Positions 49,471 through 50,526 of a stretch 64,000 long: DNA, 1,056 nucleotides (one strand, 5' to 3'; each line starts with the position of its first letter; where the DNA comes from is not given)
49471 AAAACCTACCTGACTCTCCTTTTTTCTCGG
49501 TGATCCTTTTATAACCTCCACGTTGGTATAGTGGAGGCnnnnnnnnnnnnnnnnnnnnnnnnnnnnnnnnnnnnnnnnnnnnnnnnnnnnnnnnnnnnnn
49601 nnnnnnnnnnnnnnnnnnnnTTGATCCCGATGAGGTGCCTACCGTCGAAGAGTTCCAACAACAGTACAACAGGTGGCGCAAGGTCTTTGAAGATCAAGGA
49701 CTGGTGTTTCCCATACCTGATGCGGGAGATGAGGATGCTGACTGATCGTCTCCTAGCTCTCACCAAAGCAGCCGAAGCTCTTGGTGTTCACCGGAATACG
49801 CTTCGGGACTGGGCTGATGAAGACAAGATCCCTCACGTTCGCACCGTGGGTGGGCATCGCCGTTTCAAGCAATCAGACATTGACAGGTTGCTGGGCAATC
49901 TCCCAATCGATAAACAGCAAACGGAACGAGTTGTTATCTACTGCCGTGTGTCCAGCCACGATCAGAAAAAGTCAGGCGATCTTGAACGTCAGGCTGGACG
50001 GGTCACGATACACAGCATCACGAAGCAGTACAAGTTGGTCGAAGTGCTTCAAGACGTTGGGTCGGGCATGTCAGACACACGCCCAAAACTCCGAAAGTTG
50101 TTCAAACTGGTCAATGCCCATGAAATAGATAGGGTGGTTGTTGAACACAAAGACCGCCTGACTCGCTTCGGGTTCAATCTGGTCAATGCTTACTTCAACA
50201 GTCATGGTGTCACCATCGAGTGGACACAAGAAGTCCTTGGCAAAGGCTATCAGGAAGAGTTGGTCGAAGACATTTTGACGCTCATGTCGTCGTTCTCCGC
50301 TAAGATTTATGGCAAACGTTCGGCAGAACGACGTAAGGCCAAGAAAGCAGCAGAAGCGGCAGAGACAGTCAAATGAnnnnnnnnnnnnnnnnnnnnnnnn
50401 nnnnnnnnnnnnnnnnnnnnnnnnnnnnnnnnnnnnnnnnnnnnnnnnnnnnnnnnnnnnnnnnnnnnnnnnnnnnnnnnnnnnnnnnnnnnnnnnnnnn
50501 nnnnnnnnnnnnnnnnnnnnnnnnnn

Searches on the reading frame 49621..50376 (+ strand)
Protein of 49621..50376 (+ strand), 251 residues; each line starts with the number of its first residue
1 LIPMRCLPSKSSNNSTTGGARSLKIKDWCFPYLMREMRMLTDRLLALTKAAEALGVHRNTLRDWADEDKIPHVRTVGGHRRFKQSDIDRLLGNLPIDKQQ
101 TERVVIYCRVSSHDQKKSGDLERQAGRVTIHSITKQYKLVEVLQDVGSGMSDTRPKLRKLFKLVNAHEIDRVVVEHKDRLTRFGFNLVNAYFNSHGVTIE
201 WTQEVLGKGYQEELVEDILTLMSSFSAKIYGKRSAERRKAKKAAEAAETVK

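Call 59: search_protein_families(library=pfam, proteins=[window:49621-50376:+], max_evalue=0.01)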
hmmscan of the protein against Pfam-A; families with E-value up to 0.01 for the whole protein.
window:49621-50376:+ (251 aa): 5 families
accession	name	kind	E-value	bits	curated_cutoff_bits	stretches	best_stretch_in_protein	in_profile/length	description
PF00239.26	Resolvase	-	2.1e-21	77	23.3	1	104-245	1-143/145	Resolvase, N terminal domain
PF12728.13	HTH_17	-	3.2e-12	46.9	27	1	48-91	5-47/51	Helix-turn-helix domain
PF13411.12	MerR_1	-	9.9e-08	32.4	21.6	1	48-90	4-46/69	MerR HTH family regulatory protein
PF00376.29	MerR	-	2.1e-07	31.1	28.2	1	50-82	5-38/38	MerR family regulatory protein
PF13556.12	HTH_30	-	0.00028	21.1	27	1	46-62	14-30/59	PucR C-terminal helix-turn-helix domain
